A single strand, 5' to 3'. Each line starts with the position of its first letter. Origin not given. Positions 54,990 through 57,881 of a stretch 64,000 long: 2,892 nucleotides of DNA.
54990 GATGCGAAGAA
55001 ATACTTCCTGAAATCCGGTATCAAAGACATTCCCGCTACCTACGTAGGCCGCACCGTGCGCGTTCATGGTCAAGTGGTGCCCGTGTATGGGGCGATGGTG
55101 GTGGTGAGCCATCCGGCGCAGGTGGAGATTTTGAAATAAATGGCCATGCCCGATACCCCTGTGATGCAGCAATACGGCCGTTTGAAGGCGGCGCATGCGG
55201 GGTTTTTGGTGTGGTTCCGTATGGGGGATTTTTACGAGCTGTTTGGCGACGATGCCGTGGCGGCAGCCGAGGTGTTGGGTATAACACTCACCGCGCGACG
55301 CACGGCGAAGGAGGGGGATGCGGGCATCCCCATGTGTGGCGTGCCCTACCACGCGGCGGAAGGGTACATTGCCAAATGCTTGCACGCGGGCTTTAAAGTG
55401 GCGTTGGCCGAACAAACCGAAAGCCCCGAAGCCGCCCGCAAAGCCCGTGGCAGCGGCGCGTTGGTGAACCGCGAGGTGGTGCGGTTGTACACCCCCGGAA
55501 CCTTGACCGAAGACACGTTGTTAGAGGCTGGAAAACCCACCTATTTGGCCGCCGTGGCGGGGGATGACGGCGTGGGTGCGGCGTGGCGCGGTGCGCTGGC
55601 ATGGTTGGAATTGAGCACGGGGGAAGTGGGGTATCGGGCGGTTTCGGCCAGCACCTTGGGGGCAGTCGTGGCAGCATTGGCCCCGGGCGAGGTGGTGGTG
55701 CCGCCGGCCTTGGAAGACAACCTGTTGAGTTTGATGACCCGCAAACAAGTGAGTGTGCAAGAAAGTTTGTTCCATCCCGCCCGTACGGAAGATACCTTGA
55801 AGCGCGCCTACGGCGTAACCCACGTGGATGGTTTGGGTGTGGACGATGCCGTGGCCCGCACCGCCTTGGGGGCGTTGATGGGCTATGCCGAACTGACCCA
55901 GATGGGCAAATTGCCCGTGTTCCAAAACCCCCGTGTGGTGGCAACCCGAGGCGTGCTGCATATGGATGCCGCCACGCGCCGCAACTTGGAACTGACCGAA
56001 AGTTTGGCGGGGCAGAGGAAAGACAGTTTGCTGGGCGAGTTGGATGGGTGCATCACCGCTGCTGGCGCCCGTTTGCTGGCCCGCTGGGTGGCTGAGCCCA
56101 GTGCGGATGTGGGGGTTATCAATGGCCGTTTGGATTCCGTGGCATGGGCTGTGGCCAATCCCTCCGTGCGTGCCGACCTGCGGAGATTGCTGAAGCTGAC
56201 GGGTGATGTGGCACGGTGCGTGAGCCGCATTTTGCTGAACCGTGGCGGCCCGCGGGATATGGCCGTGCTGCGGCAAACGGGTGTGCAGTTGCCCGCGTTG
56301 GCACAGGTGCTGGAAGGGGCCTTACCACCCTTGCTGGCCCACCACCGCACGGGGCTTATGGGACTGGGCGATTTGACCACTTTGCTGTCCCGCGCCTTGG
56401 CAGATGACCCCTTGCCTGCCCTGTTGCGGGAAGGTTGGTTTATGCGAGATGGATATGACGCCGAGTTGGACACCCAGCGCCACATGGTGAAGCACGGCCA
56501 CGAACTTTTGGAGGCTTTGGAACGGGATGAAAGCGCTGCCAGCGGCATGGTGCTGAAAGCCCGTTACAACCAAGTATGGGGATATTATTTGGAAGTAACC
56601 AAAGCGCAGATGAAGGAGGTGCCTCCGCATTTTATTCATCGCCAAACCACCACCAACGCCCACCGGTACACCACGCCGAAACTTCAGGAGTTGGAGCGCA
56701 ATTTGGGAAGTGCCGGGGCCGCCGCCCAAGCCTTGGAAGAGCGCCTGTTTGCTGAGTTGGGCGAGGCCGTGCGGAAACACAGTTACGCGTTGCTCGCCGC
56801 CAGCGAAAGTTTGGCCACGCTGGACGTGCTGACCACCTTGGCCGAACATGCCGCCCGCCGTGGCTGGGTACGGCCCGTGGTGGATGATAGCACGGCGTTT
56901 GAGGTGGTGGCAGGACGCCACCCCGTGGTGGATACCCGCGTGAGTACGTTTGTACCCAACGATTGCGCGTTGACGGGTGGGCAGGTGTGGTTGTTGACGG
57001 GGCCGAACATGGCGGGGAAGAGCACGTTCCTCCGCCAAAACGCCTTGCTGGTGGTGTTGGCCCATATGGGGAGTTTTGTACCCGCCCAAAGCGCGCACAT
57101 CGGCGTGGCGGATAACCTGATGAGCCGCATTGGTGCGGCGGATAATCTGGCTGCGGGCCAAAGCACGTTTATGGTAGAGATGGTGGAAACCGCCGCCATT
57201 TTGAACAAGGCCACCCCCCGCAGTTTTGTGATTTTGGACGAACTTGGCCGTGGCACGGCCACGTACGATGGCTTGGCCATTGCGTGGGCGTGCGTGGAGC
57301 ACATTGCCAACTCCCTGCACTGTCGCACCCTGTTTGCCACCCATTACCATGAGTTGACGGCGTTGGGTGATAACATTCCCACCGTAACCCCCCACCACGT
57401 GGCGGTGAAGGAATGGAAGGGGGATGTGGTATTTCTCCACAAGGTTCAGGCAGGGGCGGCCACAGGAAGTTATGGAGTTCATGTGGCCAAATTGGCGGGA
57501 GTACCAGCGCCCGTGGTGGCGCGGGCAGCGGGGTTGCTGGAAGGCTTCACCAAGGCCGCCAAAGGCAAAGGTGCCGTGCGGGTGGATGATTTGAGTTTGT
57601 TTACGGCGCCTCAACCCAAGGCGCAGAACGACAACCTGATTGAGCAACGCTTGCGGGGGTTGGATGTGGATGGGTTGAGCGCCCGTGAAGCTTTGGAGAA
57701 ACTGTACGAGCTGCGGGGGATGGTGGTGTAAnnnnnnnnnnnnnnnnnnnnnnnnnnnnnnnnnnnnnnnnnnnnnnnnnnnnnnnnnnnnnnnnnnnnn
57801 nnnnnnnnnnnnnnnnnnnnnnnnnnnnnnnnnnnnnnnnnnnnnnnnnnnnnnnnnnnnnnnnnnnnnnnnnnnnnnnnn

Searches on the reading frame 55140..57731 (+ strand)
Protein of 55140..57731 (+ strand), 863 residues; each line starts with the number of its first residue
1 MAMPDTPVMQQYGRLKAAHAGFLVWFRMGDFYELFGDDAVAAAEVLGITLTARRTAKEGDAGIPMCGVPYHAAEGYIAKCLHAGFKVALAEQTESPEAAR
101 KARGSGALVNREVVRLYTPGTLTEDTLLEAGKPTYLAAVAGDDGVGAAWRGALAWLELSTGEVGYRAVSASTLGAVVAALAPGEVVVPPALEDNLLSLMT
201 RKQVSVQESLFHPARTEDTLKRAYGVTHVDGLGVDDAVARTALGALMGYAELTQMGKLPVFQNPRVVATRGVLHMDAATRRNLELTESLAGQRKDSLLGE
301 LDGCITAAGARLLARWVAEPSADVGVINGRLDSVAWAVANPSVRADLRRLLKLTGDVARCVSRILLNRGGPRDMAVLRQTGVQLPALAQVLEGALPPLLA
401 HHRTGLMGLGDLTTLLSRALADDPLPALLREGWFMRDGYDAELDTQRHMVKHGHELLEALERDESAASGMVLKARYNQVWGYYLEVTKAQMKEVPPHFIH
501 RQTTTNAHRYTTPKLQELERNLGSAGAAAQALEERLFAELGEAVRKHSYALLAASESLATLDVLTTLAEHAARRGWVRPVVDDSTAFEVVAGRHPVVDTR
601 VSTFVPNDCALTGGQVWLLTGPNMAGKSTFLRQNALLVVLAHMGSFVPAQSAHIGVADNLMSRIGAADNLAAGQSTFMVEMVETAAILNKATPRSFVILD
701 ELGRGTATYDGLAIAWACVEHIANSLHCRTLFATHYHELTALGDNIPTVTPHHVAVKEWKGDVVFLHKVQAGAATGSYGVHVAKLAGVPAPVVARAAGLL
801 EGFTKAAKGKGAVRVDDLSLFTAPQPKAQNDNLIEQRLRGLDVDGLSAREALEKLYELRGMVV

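Call 18: search_protein_families(library=pfam, proteins=[window:55140-57731:+], max_evalue=0.001)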
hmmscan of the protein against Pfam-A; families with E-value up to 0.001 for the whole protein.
window:55140-57731:+ (863 aa): 5 families
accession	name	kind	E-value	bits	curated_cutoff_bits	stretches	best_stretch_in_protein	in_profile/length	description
PF00488.27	MutS_V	-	1.3e-81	273.6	30.2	1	617-801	1-185/188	MutS domain V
PF05192.23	MutS_III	-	3.5e-39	135.6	34.1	1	278-568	1-194/194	MutS domain III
PF01624.25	MutS_I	-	8.7e-37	126.2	20.6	1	6-125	1-112/113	MutS domain I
PF05190.23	MutS_IV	-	3.5e-22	78.9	22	1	438-525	1-89/92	MutS family domain IV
PF05188.22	MutS_II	-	1.9e-12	48.2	25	1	135-260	2-131/133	MutS domain II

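Call 19: find_related_loci(query=window:55140-57731:+, collection=genome_contigs, flank=10000)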
Query window:55140-57731:+ (863 aa) in genome_contigs; peptide patterns used: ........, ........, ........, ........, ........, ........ (x = any residue, [..] = any of these).
600 stretches matched a pattern (row limit reached: there are more); 599 encode a relative of the query (tblastn E <= 1e-3); the best 80 are kept; 80 distinct loci.
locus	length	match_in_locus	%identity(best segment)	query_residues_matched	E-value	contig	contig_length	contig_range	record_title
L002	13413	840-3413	44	5-861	0e+0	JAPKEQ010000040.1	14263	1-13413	MAG: Alphaproteobacteria bacterium isolate ANT-120 NODE_2479_length_14263_cov_4.949817, whole genome shotgun sequence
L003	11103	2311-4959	45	6-862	0e+0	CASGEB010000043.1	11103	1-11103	uncultured proteobacterium isolate T5_L3_314314_idba_bin.18 genome assembly, contig: T5_L3_314314_idba_bin.18.fa_scaffol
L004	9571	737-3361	48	6-862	0e+0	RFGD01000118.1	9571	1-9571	MAG: Alphaproteobacteria bacterium isolate J015 k99_110425, whole genome shotgun sequence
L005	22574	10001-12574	47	6-847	0e+0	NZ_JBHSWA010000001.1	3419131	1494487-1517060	Sulfitobacter profundi strain NBRC 113428 GCM70026910_4, whole genome shotgun sequence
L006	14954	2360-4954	49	4-861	0e+0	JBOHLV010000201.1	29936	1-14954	MAG: Stellaceae bacterium isolate TC-S_metabat2.bin.540 k127_2580906, whole genome shotgun sequence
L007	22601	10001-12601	46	6-862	0e+0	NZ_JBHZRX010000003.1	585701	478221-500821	Yoonia maritima strain HQB-177 NODE_3_length_585701_cov_159.791245, whole genome shotgun sequence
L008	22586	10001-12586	42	6-861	0e+0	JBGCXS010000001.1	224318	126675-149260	MAG: Rickettsiales endosymbiont of Dermacentor nuttalli isolate NX048 NODE_4_length_224318_cov_24.923394, whole genome s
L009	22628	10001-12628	47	6-861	0e+0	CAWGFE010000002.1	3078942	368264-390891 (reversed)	MAG: uncultured Alphaproteobacteria bacterium isolate MFD05684.bin.1.14 genome assembly, contig: contig_26147, whole gen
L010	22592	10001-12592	46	6-859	0e+0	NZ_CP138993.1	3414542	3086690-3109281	Yoonia sp. R78084 chromosome, complete genome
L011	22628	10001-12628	45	6-862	0e+0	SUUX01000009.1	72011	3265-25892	MAG: Alphaproteobacteria bacterium isolate SIG57 NODE_9029_length_72011_cov_6.724306, whole genome shotgun sequence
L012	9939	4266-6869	48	6-862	0e+0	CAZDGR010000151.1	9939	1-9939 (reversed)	MAG TPA_asm: uncultured Rhizobium sp. isolate SRP150892_co1_281 genome assembly, contig: NODE_7129_length_9939_cov_6.807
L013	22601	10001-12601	45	6-862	0e+0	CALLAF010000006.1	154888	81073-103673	MAG: uncultured Rhodobacteraceae bacterium isolate L1_Bin_MAXBIN__096_sub_1 genome assembly, contig: c_000000233351, who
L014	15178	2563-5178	47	6-862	0e+0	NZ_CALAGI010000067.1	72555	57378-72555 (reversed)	MAG: uncultured Amaricoccus sp. isolate SRR6231182_bin.64_CONCOCT_v1.1_MAG ERZ650268.69, whole genome shotgun sequence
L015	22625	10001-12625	47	4-862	0e+0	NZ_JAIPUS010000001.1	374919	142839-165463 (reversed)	MAG: Marivita sp. isolate SBSPR1 Contig_1_clean_ext_109, whole genome shotgun sequence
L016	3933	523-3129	45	6-859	0e+0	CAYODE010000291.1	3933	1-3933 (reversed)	MAG TPA_asm: uncultured Aestuariivita sp. isolate SRP342821_co1_26 genome assembly, contig: NODE_23177_length_3933_cov_1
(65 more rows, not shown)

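Call 20: find_homologous_proteins(query=window:55140-57731:+, max_evalue=1e-50)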
Query window:55140-57731:+ (863 aa): 7885 proteins with E <= 1e-50 among 8000 candidates; the best 120 are listed.
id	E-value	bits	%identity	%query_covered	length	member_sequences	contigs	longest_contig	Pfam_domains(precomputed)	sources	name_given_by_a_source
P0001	0.0e+0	1917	100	100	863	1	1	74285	PF01624.26,PF05192.24,PF05188.24,PF05190.24,PF00488.28,PF27441.1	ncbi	ncbi:MAG: DNA mismatch repair protein MutS [Alphaproteobacteria bacterium]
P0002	0.0e+0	1540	81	100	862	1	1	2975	PF01624.26,PF05192.24,PF05188.24,PF05190.24,PF00488.28,PF27441.1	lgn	-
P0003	0.0e+0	1317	71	100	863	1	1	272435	PF01624.26,PF05192.24,PF05188.24,PF05190.24,PF00488.28,PF27441.1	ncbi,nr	ncbi:MAG: DNA mismatch repair protein MutS [Pseudomonadaceae bacterium]|nr:DNA mismatch repair prote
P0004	0.0e+0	1286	70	100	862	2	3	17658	PF01624.26,PF05192.24,PF05188.24,PF05190.24,PF00488.28,PF27441.1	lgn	-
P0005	0.0e+0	1277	69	100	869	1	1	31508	PF01624.26,PF05192.24,PF05188.24,PF05190.24,PF00488.28,PF27441.1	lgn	-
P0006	0.0e+0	1266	67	100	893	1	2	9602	PF01624.26,PF05192.24,PF05188.24,PF05190.24,PF00488.28,PF27441.1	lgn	-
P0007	0.0e+0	1244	68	100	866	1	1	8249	PF01624.26,PF05192.24,PF05188.24,PF05190.24,PF00488.28,PF27441.1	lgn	-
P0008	0.0e+0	1231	67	100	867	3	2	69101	PF01624.26,PF05192.24,PF05188.24,PF05190.24,PF00488.28,PF27441.1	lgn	-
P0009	0.0e+0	1182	65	100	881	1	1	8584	PF01624.26,PF05192.24,PF05188.24,PF05190.24,PF00488.28,PF27441.1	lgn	-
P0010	0.0e+0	1174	64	100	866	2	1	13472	PF01624.26,PF05192.24,PF05188.24,PF05190.24,PF00488.28,PF27441.1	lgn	-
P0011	0.0e+0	1173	64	99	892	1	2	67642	PF01624.26,PF05192.24,PF05188.24,PF05190.24,PF00488.28,PF27441.1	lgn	-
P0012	0.0e+0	1164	64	100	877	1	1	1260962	PF01624.26,PF05192.24,PF05188.24,PF05190.24,PF00488.28,PF27441.1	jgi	jgi:DNA mismatch repair protein MutS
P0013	0.0e+0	1157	64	100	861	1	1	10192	PF01624.26,PF05192.24,PF05188.24,PF05190.24,PF00488.28,PF27441.1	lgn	-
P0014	0.0e+0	1143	64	99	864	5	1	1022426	PF01624.26,PF05192.24,PF05188.24,PF05190.24,PF00488.28,PF27441.1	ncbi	-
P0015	0.0e+0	1141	64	100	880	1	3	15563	PF01624.26,PF05192.24,PF05188.24,PF05190.24,PF00488.28,PF27441.1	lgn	-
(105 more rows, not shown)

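Call 21: find_encoding_contigs(protein=P0001, flank=10000, max_places=3)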
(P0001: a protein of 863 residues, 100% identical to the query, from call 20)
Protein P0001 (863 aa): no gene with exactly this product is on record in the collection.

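Call 22: find_encoding_contigs(protein=P0003, flank=10000, max_places=3)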
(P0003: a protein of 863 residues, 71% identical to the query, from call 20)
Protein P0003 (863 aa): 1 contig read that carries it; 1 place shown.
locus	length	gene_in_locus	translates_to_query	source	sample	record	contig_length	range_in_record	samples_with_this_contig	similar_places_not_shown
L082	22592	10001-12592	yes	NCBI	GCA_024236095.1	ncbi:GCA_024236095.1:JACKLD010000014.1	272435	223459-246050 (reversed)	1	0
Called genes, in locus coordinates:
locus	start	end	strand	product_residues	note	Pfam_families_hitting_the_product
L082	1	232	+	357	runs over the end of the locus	PF13439:Glyco_transf_4, PF20706:GT4-conflict (weak), PF00534:Glycos_transf_1, PF13692:Glyco_trans_1_4, PF13524:Glyco_trans_1_2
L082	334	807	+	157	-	PF00857:Isochorismatase (faint)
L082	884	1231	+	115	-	-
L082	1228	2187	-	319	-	PF00561:Abhydrolase_1, PF12697:Abhydrolase_6, PF12146:Hydrolase_4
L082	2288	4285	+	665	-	PF07973:tRNA_SAD (weak), PF00587:tRNA-synt_2b, PF03129:HGTP_anticodon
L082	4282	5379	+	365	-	-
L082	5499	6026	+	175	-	PF05198:IF3_N, PF00707:IF3_C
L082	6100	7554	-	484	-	PF00496:SBP_bac_5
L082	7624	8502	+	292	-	-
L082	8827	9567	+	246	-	PF00565:SNase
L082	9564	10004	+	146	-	PF00293:NUDIX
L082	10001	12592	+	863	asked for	PF01624:MutS_I, PF05188:MutS_II, PF05192:MutS_III, PF05190:MutS_IV, PF00488:MutS_V, PF27441:MutS_C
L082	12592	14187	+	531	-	PF03023:MurJ, PF01554:MatE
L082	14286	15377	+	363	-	PF00364:Biotin_lipoyl (faint), PF25917:BSH_RND, PF25919:BSH_CusB (weak), PF25973:BSH_CzcB (weak), PF25984:BSH_YknX (faint)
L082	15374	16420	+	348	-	PF01594:AI-2E_transport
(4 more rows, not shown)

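Call 83: find_encoding_contigs(protein=P0004, flank=10000, max_places=3)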
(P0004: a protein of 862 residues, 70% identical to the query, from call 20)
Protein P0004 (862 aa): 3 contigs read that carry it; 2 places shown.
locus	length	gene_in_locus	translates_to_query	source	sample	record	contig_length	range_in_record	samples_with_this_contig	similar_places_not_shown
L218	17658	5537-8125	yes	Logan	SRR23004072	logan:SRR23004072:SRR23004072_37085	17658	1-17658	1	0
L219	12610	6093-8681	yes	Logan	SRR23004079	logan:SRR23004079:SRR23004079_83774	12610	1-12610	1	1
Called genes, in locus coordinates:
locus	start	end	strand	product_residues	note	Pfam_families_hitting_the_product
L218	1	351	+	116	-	?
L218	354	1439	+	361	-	-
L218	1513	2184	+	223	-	PF05198:IF3_N, PF00707:IF3_C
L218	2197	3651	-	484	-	PF00496:SBP_bac_5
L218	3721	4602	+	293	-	-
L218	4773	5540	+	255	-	PF00565:SNase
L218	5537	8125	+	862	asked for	PF01624:MutS_I, PF05188:MutS_II, PF05192:MutS_III, PF05190:MutS_IV, PF00488:MutS_V, PF27441:MutS_C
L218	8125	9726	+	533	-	PF03023:MurJ, PF13440:Polysacc_synt_3 (weak), PF01554:MatE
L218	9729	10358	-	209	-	PF02104:SURF1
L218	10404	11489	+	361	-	PF25954:Beta-barrel_RND_2 (faint), PF00364:Biotin_lipoyl (faint), PF25917:BSH_RND, PF25973:BSH_CzcB (faint)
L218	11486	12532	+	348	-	PF01594:AI-2E_transport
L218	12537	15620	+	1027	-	PF00873:ACR_tran, PF12046:CCB1 (faint)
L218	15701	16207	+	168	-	-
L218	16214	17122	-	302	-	-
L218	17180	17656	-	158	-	?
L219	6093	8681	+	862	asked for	PF01624:MutS_I, PF05188:MutS_II, PF05192:MutS_III, PF05190:MutS_IV, PF00488:MutS_V, PF27441:MutS_C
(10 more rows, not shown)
